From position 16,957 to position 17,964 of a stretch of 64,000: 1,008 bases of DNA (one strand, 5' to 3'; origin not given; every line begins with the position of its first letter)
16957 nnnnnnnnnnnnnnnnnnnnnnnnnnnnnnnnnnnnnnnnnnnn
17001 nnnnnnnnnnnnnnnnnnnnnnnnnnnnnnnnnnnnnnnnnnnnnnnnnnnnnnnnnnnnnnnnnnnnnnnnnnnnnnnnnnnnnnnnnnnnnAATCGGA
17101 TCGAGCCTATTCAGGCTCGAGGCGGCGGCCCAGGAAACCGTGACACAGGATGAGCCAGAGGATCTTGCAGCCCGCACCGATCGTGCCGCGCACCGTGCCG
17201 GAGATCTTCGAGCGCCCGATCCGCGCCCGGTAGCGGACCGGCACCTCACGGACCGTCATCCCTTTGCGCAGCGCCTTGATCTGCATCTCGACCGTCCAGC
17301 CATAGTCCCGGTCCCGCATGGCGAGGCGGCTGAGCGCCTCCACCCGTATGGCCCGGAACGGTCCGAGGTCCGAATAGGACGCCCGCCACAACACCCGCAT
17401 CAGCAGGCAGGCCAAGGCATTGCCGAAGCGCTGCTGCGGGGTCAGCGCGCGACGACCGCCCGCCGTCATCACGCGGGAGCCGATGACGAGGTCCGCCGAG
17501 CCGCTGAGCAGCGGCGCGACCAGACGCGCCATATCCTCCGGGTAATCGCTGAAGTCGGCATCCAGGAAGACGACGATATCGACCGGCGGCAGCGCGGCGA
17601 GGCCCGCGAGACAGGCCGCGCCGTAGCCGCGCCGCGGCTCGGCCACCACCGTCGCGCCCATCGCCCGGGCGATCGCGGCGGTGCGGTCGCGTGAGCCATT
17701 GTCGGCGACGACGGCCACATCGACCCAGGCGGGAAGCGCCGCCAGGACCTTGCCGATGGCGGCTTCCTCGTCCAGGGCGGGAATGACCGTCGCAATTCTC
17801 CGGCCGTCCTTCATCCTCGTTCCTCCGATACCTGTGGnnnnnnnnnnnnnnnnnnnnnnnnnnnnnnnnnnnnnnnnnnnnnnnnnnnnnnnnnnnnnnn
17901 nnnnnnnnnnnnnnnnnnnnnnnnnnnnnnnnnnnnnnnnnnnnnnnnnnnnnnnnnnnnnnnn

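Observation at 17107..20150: Three-gene DUF547 / GT-C-like / GT2 operon: probable polyprenyl-phosphate-sugar periplasmic glycosylation system of unknown target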

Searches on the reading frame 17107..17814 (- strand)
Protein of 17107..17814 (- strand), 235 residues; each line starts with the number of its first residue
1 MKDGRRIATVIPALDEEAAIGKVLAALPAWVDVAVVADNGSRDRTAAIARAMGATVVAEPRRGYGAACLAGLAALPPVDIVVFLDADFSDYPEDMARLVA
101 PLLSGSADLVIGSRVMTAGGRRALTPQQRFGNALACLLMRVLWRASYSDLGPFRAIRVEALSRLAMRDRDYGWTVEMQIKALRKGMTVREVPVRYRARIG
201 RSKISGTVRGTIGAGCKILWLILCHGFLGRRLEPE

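Call 8: search_protein_families(library=pfam, proteins=[window:17107-17814:-], max_evalue=0.1)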
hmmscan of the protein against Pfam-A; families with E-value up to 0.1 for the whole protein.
window:17107-17814:- (235 aa): 3 families
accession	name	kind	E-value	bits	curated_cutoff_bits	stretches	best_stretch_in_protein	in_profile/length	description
PF00535.33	Glycos_transf_2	-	5.9e-17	62.6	23.3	1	10-162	3-165/168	Glycosyl transferase family 2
PF12804.13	NTP_transf_3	-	9.8e-05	23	27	1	15-111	22-120/160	MobA-like NTP transferase domain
PF13641.12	Glyco_tranf_2_3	-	0.00037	21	27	1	7-165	3-175/230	Glycosyltransferase like family 2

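Call 9: search_protein_families(library=ncbifam, proteins=[window:17107-17814:-], max_evalue=0.1)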
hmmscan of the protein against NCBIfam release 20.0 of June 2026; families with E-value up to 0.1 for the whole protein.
window:17107-17814:- (235 aa): 8 families
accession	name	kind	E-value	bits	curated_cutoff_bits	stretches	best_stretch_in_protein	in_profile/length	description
TIGR04182.1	glyco_TIGR04182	equivalog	2.5e-33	115.7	325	1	8-203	3-198/293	S-layer glycoprotein N-glycosyltransferase AglJ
NF041391.1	DPhHxTase_Halo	equivalog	5.6e-22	77.8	375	1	13-207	3-195/213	dolichyl-phosphate hexose transferase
NF010496.0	PRK13915.1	equivalog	6.1e-16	58.4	262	1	2-106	28-147/307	glucosyl-3-phosphoglycerate synthase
NF058614.1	PPMAGASynPpgS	equivalog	6.2e-14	51.9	370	1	9-126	4-125/226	polyprenyl-phospho-N-acetylgalactosaminyl synthase PpgS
TIGR04283.1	glyco_like_mftF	equivalog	5.6e-10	39.2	182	1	8-103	2-97/221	TIGR04283 family arsenosugar biosynthesis glycosyltransferase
NF007986.1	PRK10714.1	equivalog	0.00073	18.6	529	1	35-102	42-115/316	undecaprenyl-phosphate 4-deoxy-4-formamido-L-arabinose transferase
TIGR03469.1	HpnB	hypoth_equivalog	0.0036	16.4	379.25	1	7-56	46-99/386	hopene-associated glycosyltransferase HpnB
NF053846.1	glyco_with_XrtP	equivalog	0.027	13.1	520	0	10-53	46-91/440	XrtP-associated glycosyltransferase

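Call 46: search_solved_structures(query=window:17107-17814:-, max_evalue=0.001, show_alignments=1)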
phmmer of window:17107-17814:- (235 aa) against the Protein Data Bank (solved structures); distinct sequences matched with E-value up to 0.001: 7.
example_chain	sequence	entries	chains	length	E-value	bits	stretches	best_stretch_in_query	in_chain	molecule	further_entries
3ckj_A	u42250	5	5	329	2.6e-10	43.7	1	2-111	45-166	Putative uncharacterized protein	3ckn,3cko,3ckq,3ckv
4y6n_A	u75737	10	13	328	6.7e-10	42.4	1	2-108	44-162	Glucosyl-3-phosphoglycerate synthase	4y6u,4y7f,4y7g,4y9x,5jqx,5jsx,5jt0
3e25_A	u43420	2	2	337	6.8e-10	42.4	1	2-108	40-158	Putative uncharacterized protein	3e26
4ddz_A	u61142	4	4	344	7.5e-10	42.2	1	2-108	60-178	GLUCOSYL-3-PHOSPHOGLYCERATE SYNTHASE (GpgS) | Glucosyl-3-phosphoglycerate synthase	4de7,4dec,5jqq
7pdo_A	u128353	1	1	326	3.2e-09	40.2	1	2-112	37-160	Glucosyl-3-phosphoglycerate synthase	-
7p5l_A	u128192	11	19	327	3.3e-09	40.1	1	2-112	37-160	Glucosyl-3-phosphoglycerate synthase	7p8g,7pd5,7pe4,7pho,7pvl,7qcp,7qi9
5mlz_A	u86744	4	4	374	6e-06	29.5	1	7-207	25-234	Dolichol monophosphate mannose synthase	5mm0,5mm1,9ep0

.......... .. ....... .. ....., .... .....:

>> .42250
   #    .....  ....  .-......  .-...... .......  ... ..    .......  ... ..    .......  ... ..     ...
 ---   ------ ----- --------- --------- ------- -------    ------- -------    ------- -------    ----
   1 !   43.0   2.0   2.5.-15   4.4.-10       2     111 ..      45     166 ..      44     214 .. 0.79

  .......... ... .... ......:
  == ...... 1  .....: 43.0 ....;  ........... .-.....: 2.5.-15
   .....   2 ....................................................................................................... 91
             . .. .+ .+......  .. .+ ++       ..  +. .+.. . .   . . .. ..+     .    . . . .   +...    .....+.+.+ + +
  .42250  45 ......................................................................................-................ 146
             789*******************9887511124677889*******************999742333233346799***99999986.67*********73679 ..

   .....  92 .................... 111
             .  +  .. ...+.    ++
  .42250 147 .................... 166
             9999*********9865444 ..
